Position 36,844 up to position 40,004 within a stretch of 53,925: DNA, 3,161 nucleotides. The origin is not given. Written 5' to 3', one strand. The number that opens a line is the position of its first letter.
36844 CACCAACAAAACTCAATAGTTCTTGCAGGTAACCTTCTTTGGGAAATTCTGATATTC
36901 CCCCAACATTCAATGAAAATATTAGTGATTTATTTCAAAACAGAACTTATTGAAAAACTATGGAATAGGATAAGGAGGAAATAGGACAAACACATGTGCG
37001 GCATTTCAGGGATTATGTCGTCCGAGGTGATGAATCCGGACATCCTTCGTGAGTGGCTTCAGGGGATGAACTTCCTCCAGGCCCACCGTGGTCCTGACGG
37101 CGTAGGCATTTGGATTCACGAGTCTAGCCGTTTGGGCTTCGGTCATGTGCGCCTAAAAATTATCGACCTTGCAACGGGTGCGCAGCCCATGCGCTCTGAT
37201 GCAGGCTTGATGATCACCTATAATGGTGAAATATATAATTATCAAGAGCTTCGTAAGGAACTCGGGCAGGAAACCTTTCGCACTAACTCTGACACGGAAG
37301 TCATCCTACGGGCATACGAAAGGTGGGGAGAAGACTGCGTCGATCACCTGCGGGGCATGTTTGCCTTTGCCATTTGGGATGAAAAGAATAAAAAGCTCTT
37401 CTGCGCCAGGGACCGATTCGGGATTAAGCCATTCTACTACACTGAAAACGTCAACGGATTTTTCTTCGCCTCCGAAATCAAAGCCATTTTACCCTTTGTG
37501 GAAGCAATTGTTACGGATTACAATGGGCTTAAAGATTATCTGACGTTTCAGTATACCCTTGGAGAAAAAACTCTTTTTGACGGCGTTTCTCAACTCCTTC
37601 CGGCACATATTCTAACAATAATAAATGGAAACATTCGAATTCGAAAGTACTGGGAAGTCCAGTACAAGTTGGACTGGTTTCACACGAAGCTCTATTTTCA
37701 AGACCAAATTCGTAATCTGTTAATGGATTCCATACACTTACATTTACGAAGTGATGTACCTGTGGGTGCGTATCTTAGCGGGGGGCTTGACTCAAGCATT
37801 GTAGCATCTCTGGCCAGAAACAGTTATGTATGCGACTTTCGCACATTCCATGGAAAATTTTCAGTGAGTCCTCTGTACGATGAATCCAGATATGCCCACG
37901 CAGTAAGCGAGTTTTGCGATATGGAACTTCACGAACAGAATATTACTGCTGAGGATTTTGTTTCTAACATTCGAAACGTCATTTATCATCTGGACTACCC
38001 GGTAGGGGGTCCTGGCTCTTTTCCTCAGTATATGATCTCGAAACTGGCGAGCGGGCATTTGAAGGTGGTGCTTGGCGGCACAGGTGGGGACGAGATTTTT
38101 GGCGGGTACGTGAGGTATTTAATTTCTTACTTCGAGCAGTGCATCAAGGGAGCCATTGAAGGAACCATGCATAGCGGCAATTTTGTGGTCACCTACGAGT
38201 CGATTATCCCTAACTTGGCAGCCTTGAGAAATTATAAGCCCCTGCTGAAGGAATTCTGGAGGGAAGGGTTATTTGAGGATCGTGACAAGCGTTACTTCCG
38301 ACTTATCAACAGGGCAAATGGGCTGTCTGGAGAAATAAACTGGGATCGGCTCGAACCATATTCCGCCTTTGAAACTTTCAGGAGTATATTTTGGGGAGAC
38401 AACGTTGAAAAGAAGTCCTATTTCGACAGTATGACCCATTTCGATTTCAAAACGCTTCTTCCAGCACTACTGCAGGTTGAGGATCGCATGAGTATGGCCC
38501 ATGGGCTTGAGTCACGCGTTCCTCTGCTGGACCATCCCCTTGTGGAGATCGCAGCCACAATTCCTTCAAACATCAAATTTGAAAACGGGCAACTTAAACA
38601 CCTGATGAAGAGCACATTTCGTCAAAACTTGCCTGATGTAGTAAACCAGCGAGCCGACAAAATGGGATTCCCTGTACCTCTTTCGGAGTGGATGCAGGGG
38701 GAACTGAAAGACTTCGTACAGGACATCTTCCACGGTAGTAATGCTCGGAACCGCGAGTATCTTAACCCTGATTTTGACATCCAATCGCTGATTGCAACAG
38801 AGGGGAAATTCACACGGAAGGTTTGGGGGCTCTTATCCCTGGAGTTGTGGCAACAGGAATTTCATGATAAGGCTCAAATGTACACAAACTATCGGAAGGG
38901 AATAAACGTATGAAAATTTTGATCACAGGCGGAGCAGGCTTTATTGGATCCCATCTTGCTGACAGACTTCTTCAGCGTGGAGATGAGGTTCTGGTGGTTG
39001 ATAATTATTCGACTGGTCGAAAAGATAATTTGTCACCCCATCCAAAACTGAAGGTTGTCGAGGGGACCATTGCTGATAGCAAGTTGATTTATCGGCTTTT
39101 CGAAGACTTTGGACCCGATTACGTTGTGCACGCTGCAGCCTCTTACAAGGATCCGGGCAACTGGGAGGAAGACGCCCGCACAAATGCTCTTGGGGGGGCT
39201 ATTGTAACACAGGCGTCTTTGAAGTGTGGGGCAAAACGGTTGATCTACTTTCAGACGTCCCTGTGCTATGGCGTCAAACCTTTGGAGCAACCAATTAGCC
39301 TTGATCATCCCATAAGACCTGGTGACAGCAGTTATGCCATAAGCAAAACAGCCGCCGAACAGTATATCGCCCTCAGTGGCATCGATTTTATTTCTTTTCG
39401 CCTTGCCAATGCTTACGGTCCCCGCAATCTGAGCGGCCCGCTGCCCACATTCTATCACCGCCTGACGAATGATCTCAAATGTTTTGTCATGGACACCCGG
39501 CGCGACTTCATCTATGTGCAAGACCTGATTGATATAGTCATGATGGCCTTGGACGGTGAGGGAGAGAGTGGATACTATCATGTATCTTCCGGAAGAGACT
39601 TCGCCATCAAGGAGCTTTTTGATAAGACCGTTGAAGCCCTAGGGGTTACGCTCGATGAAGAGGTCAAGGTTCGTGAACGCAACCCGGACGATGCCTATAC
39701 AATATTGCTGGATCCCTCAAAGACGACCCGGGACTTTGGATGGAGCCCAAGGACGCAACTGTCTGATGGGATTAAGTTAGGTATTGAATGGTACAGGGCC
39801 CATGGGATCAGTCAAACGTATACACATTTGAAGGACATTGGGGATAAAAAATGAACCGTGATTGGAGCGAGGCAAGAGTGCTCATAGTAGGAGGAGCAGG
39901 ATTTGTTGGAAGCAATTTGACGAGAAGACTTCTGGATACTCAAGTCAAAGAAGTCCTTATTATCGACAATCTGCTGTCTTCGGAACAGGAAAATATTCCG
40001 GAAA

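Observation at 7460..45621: Five intact AsnB-family amidotransferases in one glycan locus, falling into two sequence classes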

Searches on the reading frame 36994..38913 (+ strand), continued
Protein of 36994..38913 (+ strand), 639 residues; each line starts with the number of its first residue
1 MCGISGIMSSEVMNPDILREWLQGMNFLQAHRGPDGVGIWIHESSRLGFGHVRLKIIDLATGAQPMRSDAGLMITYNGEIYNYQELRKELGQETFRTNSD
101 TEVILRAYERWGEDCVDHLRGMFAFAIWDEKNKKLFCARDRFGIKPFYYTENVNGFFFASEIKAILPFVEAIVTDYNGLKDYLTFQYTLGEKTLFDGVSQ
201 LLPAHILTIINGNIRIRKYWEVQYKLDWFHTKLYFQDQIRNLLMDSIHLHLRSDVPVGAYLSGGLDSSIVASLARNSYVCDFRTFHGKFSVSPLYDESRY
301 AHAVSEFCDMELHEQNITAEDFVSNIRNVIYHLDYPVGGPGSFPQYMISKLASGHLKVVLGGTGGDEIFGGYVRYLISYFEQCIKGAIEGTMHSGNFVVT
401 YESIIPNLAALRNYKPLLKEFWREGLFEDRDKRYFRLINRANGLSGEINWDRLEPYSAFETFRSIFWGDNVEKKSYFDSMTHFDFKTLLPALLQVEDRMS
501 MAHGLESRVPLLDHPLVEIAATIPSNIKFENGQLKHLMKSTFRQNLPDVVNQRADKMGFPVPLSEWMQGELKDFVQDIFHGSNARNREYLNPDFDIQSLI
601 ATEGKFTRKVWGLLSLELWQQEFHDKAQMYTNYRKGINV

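Call 63: find_encoding_contigs(protein=P0158, flank=10000, max_places=1)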
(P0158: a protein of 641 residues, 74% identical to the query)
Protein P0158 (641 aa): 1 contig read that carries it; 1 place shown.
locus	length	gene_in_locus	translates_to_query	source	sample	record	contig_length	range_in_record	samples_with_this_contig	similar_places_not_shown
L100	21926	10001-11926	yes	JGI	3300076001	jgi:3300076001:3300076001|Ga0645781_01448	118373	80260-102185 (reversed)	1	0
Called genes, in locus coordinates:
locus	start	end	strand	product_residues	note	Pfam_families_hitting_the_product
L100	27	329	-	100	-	-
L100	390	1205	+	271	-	PF01061:ABC2_membrane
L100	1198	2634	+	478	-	PF00005:ABC_tran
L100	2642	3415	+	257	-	PF00685:Sulfotransfer_1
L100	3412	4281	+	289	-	PF13489:Methyltransf_23, PF01209:Ubie_methyltran (weak), PF13847:Methyltransf_31, PF08241:Methyltransf_11, PF08242:Methyltransf_12, PF13649:Methyltransf_25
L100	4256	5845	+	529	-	PF13439:Glyco_transf_4, PF13579:Glyco_trans_4_4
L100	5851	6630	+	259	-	-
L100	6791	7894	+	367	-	PF05598:DUF772, PF01609:DDE_Tnp_1, PF13359:DDE_Tnp_4 (weak)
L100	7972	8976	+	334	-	-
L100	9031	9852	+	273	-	PF13489:Methyltransf_23, PF13847:Methyltransf_31, PF08241:Methyltransf_11, PF08242:Methyltransf_12, PF13649:Methyltransf_25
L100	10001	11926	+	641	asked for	PF13522:GATase_6, PF12481:DUF3700 (weak), PF13537:GATase_7, PF00733:Asn_synthase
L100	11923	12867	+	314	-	PF01073:3Beta_HSD, PF01370:Epimerase, PF02719:Polysacc_synt_2, PF04321:RmlD_sub_bind, PF07993:NAD_binding_4 (faint), PF13460:NAD_binding_10, PF16363:GDP_Man_Dehyd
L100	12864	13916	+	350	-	PF01073:3Beta_HSD, PF01370:Epimerase, PF02719:Polysacc_synt_2 (faint), PF16363:GDP_Man_Dehyd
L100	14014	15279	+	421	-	-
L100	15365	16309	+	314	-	PF03141:Methyltransf_29 (weak), PF01209:Ubie_methyltran, PF13489:Methyltransf_23, PF08241:Methyltransf_11, PF08242:Methyltransf_12, PF13649:Methyltransf_25, PF13847:Methyltransf_31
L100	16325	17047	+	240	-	PF13489:Methyltransf_23, PF13847:Methyltransf_31, PF08241:Methyltransf_11, PF08242:Methyltransf_12, PF13649:Methyltransf_25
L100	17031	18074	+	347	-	PF00534:Glycos_transf_1, PF13692:Glyco_trans_1_4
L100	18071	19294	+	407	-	PF13439:Glyco_transf_4, PF13579:Glyco_trans_4_4, PF00534:Glycos_transf_1, PF13692:Glyco_trans_1_4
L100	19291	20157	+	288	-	PF01370:Epimerase, PF04321:RmlD_sub_bind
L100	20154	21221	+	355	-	PF01073:3Beta_HSD (weak), PF01370:Epimerase, PF02719:Polysacc_synt_2, PF04321:RmlD_sub_bind (weak), PF07993:NAD_binding_4 (weak), PF16363:GDP_Man_Dehyd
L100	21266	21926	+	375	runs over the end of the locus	PF02350:Epimerase_2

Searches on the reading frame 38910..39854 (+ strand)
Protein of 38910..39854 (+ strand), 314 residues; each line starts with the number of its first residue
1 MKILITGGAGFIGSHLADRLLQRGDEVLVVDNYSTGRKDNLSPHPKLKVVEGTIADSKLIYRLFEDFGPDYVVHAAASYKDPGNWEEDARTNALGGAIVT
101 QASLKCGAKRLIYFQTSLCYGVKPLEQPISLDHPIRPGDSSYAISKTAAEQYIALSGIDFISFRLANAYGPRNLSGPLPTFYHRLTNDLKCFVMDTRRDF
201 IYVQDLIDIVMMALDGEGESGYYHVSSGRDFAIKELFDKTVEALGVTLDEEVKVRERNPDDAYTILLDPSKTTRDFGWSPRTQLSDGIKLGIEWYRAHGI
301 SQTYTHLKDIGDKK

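Call 8: search_protein_families(library=pfam, proteins=[window:38910-39854:+], max_evalue=0.01)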
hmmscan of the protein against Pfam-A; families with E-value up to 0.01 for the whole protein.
window:38910-39854:+ (314 aa): 10 families
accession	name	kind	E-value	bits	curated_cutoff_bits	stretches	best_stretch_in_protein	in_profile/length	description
PF01370.27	Epimerase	-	1.1e-42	146.6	20.9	1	3-216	1-227/240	NAD dependent epimerase/dehydratase family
PF16363.11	GDP_Man_Dehyd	-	2.9e-36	126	27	1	4-289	1-330/332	GDP-mannose 4,6 dehydratase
PF04321.23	RmlD_sub_bind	-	1.8e-14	53.9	27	1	1-232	1-219/287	RmlD substrate binding domain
PF02719.21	Polysacc_synt_2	-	7e-12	45.6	20.2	1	3-249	1-252/293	Polysaccharide biosynthesis protein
PF01073.25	3Beta_HSD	-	6.2e-11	42.3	22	1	4-156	1-160/280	3-beta hydroxysteroid dehydrogenase/isomerase family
PF13460.12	NAD_binding_10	-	3.3e-09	37.3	27.2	1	7-165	1-143/184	NAD(P)H-binding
PF07993.18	NAD_binding_4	-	1.2e-06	28.3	20.1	0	5-27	1-23/258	Male sterility protein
PF03435.24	Sacchrp_dh_NADP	-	0.0034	18.1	25.1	1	4-80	2-80/129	Saccharopine dehydrogenase NADP binding domain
PF08659.16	KR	-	0.0066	16.8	22.6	0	3-34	3-34/180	KR domain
PF00106.31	adh_short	-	0.009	15.9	26.6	0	3-37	3-37/195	short chain dehydrogenase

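Call 18: search_protein_families(library=ncbifam, proteins=[window:38910-39854:+], max_evalue=0.00001)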
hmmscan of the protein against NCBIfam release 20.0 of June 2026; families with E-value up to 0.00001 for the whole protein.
window:38910-39854:+ (314 aa): 27 families (the best 25 are shown)
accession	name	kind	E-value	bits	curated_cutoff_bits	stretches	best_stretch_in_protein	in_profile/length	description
TIGR01179.1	galE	equivalog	3.4e-32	111.6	262.3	2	2-154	1-157/332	UDP-glucose 4-epimerase GalE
TIGR01181.1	dTDP_gluc_dehyt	equivalog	3.8e-30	105.1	365.1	1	2-298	1-314/321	dTDP-glucose 4,6-dehydratase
TIGR04180.1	EDH_00030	hypoth_equivalog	1.9e-23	83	475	1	3-281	1-295/297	NAD-dependent 4,6-dehydratase LegB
TIGR02197.1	heptose_epim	equivalog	1.1e-20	74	274.6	2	3-173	1-175/316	ADP-glyceromanno-heptose 6-epimerase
TIGR03466.1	HpnA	hypoth_equivalog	1.9e-16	59.8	367.65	1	1-247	1-249/327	hopanoid-associated sugar epimerase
NF042422.1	oxyalk_red_OleD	equivalog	2.3e-15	56.8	580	1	1-155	1-152/329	2-alkyl-3-oxoalkanoate reductase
NF047922.1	GDPFucSynFcl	equivalog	2.9e-15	56.5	500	1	2-297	4-303/308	GDP-L-fucose synthase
NF007956.0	PRK10675.1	subfamily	5.3e-15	55.4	394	1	1-153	1-160/338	UDP-glucose 4-epimerase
NF007490.0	PRK10084.1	subfamily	6.3e-13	48.4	649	1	1-78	1-83/361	dTDP-glucose 4,6-dehydratase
TIGR02622.1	CDP_4_6_dhtase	equivalog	1.2e-12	47.7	278.45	1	2-153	6-165/352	CDP-glucose 4,6-dehydratase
NF007582.0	PRK10217.1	equivalog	7.5e-12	45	698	1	2-78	3-84/355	dTDP-glucose 4,6-dehydratase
TIGR01214.1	rmlD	equivalog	8.5e-11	41.5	224.05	1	2-230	1-212/285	dTDP-4-dehydrorhamnose reductase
NF008360.0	PRK11150.1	equivalog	4.4e-10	39.3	452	0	3-38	2-38/310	ADP-glyceromanno-heptose 6-epimerase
NF041015.1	UDPsulfquin_syn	equivalog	2.5e-09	36.6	575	0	1-38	1-38/384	UDP-sulfoquinovose synthase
NF011728.1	PRK15181.1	equivalog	9.4e-09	34.7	760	1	3-295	18-337/348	Vi polysaccharide biosynthesis UDP-N-acetylglucosaminuronic acid C-4 epimerase TviC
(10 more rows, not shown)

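Call 46: search_solved_structures(query=window:38910-39854:+, max_evalue=1e-10)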
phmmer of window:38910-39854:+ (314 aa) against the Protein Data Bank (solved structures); distinct sequences matched with E-value up to 1e-10: 67 (the best 60 are shown).
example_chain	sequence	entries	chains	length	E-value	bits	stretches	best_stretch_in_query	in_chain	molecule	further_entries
2q1w_A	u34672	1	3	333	9.7e-108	363.4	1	2-308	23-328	Putative nucleotide sugar epimerase/ dehydratase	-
2pzk_A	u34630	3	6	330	1.7e-85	290.3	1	1-308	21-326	Putative nucleotide sugar epimerase/ dehydratase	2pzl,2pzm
4zrm_A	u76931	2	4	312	2.1e-41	145.5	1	1-296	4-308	UDP-glucose 4-epimerase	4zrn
2p5u_A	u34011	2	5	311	2.7e-33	118.8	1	1-296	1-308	UDP-glucose 4-epimerase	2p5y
7ys8_A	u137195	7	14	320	1.1e-28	103.6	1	1-298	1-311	UDP-glucose 4-epimerase | UDP-glucose 4-epimerase along with EC 5.1.3.2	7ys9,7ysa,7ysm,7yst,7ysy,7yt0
1r6d_A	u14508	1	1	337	3.5e-26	95.4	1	1-297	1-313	TDP-glucose-4,6-dehydratase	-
1r66_A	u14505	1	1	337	6.7e-26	94.5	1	1-297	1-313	TDP-glucose-4,6-dehydratase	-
8w3u_A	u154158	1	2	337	2.6e-24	89.3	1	2-296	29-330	dTDP-glucose 4,6-dehydratase related protein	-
9ar1_A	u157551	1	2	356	3.1e-24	89.1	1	2-296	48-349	dTDP-glucose 4,6-dehydratase related protein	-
6dnt_A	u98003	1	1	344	3.2e-24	89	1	3-294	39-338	NAD-dependent epimerase/dehydratase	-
8wxk_A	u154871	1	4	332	5.7e-24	88.2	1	2-176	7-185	UDP-glucose 4-epimerase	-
6bwl_A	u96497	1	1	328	9.2e-24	87.5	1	1-301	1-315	Pal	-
3ehe_A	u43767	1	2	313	1.6e-23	86.7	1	3-292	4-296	UDP-glucose 4-epimerase (GalE-1)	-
2pk3_A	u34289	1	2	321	1.1e-22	84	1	1-288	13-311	GDP-6-deoxy-D-lyxo-4-hexulose reductase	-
6wjb_A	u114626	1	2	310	6.1e-22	81.5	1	2-218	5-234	NAD-dependent epimerase/dehydratase family protein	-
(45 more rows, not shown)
